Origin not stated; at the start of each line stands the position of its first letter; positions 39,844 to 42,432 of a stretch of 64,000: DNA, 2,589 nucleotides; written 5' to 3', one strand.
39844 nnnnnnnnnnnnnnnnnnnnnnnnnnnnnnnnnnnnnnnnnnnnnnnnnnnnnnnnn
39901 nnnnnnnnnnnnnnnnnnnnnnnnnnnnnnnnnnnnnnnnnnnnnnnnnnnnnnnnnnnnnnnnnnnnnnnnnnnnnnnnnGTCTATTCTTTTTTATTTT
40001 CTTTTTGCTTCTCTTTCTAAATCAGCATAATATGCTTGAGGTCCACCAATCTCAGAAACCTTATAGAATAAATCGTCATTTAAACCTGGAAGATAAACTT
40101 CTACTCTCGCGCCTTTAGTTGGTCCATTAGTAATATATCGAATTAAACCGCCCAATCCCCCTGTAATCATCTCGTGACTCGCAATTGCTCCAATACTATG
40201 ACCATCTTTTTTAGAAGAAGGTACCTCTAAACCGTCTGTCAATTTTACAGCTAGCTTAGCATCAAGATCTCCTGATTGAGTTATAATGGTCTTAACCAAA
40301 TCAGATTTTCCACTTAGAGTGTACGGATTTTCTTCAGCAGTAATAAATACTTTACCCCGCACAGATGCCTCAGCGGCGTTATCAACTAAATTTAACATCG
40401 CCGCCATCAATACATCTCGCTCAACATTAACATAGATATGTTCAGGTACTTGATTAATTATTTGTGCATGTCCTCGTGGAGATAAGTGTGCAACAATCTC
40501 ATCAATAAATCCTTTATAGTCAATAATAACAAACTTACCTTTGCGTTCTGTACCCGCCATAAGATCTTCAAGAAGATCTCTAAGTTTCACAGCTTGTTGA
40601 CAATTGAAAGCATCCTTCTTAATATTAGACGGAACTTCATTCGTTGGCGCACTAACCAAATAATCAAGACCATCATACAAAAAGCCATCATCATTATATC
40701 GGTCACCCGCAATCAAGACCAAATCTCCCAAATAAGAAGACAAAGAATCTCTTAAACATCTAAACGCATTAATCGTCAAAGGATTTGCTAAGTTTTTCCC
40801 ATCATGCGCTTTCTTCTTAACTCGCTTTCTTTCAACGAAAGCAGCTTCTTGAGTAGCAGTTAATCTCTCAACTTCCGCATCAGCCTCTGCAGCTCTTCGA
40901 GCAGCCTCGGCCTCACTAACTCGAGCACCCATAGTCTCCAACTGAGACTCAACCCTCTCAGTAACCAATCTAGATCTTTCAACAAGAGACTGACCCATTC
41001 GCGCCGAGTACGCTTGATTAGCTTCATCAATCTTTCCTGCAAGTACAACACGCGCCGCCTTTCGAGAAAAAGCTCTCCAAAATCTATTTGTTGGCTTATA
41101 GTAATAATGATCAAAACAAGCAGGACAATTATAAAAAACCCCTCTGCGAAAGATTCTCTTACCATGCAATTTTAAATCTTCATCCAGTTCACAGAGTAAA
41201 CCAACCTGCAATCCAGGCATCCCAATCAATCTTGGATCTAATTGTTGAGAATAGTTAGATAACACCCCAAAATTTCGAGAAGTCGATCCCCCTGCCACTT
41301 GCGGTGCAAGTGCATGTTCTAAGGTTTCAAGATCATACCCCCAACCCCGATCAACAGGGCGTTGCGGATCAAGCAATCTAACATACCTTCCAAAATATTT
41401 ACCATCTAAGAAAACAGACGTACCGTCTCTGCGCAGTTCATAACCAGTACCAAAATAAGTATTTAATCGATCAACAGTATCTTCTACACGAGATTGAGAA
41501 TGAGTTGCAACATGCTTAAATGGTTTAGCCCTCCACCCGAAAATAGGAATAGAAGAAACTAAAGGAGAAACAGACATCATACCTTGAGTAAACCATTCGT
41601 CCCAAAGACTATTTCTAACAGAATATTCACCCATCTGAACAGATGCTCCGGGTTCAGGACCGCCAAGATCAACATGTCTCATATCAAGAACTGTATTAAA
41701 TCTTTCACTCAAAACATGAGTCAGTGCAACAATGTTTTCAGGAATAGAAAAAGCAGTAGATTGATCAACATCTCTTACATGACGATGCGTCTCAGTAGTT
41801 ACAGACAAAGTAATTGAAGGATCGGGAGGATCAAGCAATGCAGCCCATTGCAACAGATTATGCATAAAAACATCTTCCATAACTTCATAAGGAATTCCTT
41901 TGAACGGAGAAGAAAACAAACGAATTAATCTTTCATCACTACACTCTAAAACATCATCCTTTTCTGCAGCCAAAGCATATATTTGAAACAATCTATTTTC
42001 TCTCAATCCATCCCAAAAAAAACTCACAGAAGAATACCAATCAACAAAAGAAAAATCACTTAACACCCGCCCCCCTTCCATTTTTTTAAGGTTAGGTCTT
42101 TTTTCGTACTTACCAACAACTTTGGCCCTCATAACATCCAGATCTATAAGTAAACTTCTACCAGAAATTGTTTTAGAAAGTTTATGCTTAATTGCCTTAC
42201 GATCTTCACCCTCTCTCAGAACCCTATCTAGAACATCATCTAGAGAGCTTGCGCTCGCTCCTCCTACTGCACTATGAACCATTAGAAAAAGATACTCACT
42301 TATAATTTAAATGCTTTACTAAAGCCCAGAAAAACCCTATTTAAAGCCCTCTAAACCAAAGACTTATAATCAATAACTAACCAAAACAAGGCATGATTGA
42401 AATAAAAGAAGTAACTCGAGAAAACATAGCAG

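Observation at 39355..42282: Convergent pair: receiver-like Ala-rich protein and a 762-aa soluble GHKL/histidine-kinase-like protein with atypical composition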

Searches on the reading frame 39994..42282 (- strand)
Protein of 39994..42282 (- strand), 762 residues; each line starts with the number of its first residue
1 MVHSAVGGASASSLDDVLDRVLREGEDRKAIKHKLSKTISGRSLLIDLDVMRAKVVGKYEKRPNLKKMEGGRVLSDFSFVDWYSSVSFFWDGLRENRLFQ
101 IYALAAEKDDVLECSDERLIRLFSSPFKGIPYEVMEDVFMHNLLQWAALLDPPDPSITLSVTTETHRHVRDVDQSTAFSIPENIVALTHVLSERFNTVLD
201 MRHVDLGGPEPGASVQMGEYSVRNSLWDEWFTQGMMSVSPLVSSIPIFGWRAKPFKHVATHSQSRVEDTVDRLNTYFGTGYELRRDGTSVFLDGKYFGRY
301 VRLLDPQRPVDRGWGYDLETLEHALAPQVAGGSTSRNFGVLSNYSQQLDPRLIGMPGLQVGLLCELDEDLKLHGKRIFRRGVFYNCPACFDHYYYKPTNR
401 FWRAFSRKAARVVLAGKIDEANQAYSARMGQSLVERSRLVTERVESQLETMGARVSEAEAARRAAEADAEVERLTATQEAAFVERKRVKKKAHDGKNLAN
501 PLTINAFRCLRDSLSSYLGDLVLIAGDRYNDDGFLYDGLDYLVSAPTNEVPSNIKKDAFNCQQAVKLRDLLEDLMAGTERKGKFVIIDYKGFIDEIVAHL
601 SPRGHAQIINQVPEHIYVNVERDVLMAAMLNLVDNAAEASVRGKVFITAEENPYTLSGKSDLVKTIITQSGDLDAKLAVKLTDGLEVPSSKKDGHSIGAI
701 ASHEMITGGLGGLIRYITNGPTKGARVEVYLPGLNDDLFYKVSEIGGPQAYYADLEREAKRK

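Call 3: search_protein_families(library=pfam, proteins=[window:39994-42282:-], max_evalue=1)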
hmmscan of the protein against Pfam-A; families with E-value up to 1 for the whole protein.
window:39994-42282:- (762 aa): 1 family
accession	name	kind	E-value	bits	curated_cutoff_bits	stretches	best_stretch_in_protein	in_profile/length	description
PF02518.31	HATPase_c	-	0.0033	18.3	26.4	1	624-732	5-108/111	Histidine kinase-, DNA gyrase B-, and HSP90-like ATPase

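Call 4: search_protein_families(library=ncbifam, proteins=[window:39994-42282:-], max_evalue=1)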
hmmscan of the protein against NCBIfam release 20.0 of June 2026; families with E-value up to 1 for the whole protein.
window:39994-42282:- (762 aa): 5 families
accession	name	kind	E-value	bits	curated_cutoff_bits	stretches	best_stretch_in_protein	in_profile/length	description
TIGR02916.1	PEP_his_kin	equivalog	0.00014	20.6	300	1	565-732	522-679/679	XrtA/PEP-CTERM system histidine kinase PrsK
NF041880.1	EPS_EpsF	equivalog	0.051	12.1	900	1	584-651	347-416/492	response regulator EpsF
NF038389.1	ArsS_fam_HK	equivalog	0.077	12.5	250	1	607-660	291-345/403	ArsS family sensor histidine kinase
TIGR00577.1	fpg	equivalog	0.082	12.2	203.3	1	563-620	39-99/276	DNA-formamidopyrimidine glycosylase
NF046044.1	PnpS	equivalog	0.12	11.4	400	1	582-652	240-314/390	two-component system histidine kinase PnpS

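Call 5: search_protein_families(library=padloc, proteins=[window:39994-42282:-], max_evalue=1)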
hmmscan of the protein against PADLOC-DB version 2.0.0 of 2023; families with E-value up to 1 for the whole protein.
window:39994-42282:- (762 aa): 0 families

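Call 6: search_protein_families(library=phrogs, proteins=[window:39994-42282:-], max_evalue=1)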
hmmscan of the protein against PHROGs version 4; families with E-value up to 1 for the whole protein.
window:39994-42282:- (762 aa): 1 family
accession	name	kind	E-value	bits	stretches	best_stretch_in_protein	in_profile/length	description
phrog_10912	-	other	0.0036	16.3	1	581-652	808-884/970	kinase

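Call 10: find_homologous_proteins(query=window:39994-42282:-, max_evalue=0.001)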
Query window:39994-42282:- (762 aa): 1 proteins with E <= 0.001 among 8000 candidates.
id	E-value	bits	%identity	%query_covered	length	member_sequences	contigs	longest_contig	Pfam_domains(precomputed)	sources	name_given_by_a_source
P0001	0.0e+0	1735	100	100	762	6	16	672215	-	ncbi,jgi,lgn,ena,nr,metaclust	ncbi:HAMP domain-containing histidine kinase [Candidatus Woesearchaeota archaeon]|jgi:hypothetical p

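Call 14: search_solved_structures(query=window:39994-42282:-, max_evalue=10, show_alignments=3)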
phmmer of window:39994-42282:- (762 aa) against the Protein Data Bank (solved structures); distinct sequences matched with E-value up to 10: 1.
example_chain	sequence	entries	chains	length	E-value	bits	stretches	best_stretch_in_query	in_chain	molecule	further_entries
2zpt_X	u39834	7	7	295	0.63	11.4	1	76-160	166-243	Tyrosine-ester sulfotransferase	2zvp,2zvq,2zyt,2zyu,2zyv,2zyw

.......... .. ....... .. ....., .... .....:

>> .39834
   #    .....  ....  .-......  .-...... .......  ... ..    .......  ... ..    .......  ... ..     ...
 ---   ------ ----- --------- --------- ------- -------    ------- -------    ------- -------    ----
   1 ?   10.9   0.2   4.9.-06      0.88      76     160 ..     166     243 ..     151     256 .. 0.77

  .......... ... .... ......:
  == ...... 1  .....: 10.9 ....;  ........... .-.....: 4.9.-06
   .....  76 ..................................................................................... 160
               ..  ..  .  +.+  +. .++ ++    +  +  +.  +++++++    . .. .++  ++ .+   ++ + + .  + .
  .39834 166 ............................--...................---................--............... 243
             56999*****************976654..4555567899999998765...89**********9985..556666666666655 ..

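Call 16: find_encoding_contigs(protein=window:39994-42282:-, flank=10000, max_places=10)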
Protein window:39994-42282:- (762 aa): 23 contigs read that carry it; 7 places shown.
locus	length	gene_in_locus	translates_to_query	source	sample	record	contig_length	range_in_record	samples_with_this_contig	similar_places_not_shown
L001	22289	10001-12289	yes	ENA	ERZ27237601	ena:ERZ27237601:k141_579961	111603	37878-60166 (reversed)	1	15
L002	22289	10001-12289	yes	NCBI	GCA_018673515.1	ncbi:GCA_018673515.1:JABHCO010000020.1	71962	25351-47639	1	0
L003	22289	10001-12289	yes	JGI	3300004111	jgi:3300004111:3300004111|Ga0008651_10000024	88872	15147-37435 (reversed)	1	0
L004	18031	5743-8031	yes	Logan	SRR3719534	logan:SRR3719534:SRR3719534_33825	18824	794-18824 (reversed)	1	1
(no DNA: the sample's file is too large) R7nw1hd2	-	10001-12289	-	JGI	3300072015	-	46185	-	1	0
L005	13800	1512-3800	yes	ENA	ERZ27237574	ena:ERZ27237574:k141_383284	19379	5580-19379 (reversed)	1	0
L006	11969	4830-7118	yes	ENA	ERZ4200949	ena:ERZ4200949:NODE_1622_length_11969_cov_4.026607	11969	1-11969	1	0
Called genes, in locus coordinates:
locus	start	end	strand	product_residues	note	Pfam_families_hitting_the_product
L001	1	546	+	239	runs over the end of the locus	PF13263:PHP_C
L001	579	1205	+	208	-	-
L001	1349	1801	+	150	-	-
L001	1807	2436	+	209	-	PF00406:ADK, PF13207:AAA_17, PF13238:AAA_18 (weak), PF17213:Hydin_ADK (faint), PF05191:ADK_lid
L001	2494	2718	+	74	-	-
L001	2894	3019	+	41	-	PF21432:56B_RHH (weak)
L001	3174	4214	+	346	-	PF01368:DHH (weak), PF02272:DHHA1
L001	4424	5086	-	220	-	PF28474:DUF8412, PF13376:OmdA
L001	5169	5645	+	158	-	PF06445:GyrI-like, PF14526:Cass2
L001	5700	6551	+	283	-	PF00561:Abhydrolase_1, PF12146:Hydrolase_4, PF12697:Abhydrolase_6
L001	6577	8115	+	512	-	-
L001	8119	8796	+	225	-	PF02666:PS_Dcarbxylase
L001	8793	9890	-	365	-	PF13508:Acetyltransf_7 (faint), PF00583:Acetyltransf_1 (weak)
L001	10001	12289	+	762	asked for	-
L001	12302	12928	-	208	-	-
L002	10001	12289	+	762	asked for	-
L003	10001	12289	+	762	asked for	-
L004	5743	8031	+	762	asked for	-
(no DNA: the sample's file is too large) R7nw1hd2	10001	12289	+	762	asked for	-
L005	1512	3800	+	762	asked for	-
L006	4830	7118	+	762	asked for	-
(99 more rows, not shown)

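Call 26: search_protein_representatives(protein=window:39994-42282:-)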
Query: 762 residues. Proteins with E-value up to 0.001 (for the whole library): 29; up to 1e-10: 9; up to 1e-30: 4. The best 29 are listed.
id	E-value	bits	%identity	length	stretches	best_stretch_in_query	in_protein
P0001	0.0e+00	1734.6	100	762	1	1-762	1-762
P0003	3.7e-64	233.7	34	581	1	149-729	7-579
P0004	1.7e-46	175.3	32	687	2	38-471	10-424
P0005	3.6e-43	164.3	28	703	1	75-740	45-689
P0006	1.2e-24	103.0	33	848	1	75-486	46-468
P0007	1.7e-13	66.3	30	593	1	455-729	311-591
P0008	4.1e-13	65.0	29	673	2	433-729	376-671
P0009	6.4e-12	61.0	30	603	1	393-729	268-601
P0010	8.3e-12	60.6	31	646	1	541-732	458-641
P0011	6.3e-09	51.1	31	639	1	439-717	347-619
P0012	5.0e-08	48.1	26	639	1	418-720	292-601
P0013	6.2e-08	47.8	33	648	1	442-730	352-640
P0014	1.5e-06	43.2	29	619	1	443-718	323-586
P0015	2.1e-06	42.8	28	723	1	367-712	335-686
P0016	4.0e-06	41.8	26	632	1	441-724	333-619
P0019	4.1e-05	38.5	30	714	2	577-712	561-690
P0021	5.4e-05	38.1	29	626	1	433-721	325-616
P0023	1.4e-04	36.7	26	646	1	364-731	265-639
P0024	1.6e-04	36.5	27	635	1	443-729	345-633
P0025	3.2e-04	35.6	27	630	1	393-733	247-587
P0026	4.6e-04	35.0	24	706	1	401-706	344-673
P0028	7.3e-04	34.4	24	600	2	469-716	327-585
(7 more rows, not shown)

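Call 28: search_protein_families(library=pfam, proteins=[P0003, P0004, P0005, P0006, P0007, P0008, P0009, P0010, P0011, P0012], max_evalue=0.01)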
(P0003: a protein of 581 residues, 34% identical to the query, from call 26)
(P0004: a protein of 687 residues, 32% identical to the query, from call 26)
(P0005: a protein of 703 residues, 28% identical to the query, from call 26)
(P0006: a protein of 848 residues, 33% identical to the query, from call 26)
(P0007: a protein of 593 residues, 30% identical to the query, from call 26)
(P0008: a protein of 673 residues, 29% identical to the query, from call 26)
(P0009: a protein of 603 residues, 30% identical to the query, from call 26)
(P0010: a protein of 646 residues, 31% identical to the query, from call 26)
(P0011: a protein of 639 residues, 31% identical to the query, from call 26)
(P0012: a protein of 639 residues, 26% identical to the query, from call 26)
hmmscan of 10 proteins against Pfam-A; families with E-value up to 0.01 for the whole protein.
P0003 (581 aa): 1 family
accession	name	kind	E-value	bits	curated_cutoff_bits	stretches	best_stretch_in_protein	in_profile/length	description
PF02518.31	HATPase_c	-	6e-05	23.9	26.4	1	478-579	4-105/111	Histidine kinase-, DNA gyrase B-, and HSP90-like ATPase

P0004 (687 aa): 1 family
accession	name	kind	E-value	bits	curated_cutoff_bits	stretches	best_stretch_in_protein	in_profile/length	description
PF02518.31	HATPase_c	-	8.7e-05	23.4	26.4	1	585-685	3-105/111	Histidine kinase-, DNA gyrase B-, and HSP90-like ATPase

P0005 (703 aa): 1 family
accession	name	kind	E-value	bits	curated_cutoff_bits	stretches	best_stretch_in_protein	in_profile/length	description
PF02518.31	HATPase_c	-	1.7e-06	28.9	26.4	1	572-679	6-106/111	Histidine kinase-, DNA gyrase B-, and HSP90-like ATPase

P0006 (848 aa): 1 family
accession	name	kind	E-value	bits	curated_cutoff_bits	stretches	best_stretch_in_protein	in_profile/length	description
PF02518.31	HATPase_c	-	8.5e-12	45.9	26.4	1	737-847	5-110/111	Histidine kinase-, DNA gyrase B-, and HSP90-like ATPase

P0007 (593 aa): 1 family
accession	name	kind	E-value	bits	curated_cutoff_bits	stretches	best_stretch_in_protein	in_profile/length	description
PF02518.31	HATPase_c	-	2e-06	28.6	26.4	1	486-588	1-102/111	Histidine kinase-, DNA gyrase B-, and HSP90-like ATPase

P0008 (673 aa): 1 family
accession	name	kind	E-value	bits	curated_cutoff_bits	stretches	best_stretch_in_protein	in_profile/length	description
PF02518.31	HATPase_c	-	1.5e-05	25.9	26.4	1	565-673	1-107/111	Histidine kinase-, DNA gyrase B-, and HSP90-like ATPase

P0009 (603 aa): 1 family
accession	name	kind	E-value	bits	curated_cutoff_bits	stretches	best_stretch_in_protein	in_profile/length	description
PF02518.31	HATPase_c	-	2.7e-07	31.4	26.4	1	496-602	1-106/111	Histidine kinase-, DNA gyrase B-, and HSP90-like ATPase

P0010 (646 aa): 2 families
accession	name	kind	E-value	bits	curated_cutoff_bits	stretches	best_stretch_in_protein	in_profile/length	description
PF02518.31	HATPase_c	-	1.3e-08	35.7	26.4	1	533-643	3-110/111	Histidine kinase-, DNA gyrase B-, and HSP90-like ATPase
PF22820.2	TcaA_3rd_4th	-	0.0089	16.4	27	0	214-236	4-26/73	TcaA protein 3rd/4th domain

P0011 (639 aa): 1 family
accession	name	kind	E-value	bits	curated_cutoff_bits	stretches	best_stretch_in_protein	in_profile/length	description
PF02518.31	HATPase_c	-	6.9e-06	26.9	26.4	1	527-620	2-95/111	Histidine kinase-, DNA gyrase B-, and HSP90-like ATPase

P0012 (639 aa): 1 family
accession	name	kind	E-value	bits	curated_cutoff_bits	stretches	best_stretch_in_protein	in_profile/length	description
PF02518.31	HATPase_c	-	2.6e-06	28.3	26.4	1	501-598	2-95/111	Histidine kinase-, DNA gyrase B-, and HSP90-like ATPase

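Call 31: find_related_loci(query=A1, collection=genome_contigs, flank=8000)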
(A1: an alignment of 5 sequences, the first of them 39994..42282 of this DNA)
Query A1 (762 aa) in genome_contigs; peptide patterns used: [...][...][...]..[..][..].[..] (x = any residue, [..] = any of these).
47 stretches matched a pattern; 1 encode a relative of the query (tblastn E <= 1e-3); 1 distinct loci.
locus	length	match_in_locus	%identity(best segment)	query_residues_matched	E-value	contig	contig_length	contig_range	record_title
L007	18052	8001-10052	30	25-731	2e-81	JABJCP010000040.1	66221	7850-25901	MAG: Candidatus Woesearchaeota archaeon isolate SI073_bin58 k141_2190919, whole genome shotgun sequence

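Call 32: find_related_loci(query=A1, collection=metagenome_contigs, flank=8000)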
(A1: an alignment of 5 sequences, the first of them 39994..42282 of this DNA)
Query A1 (762 aa) in metagenome_contigs; peptide patterns used: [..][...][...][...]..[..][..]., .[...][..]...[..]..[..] (x = any residue, [..] = any of these).
151 stretches matched a pattern; 2 encode a relative of the query (tblastn E <= 1e-3); 2 distinct loci.
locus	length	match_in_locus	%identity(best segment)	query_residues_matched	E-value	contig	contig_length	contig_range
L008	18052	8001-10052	30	25-731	2e-81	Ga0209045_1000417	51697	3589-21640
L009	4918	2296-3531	29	76-475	3e-32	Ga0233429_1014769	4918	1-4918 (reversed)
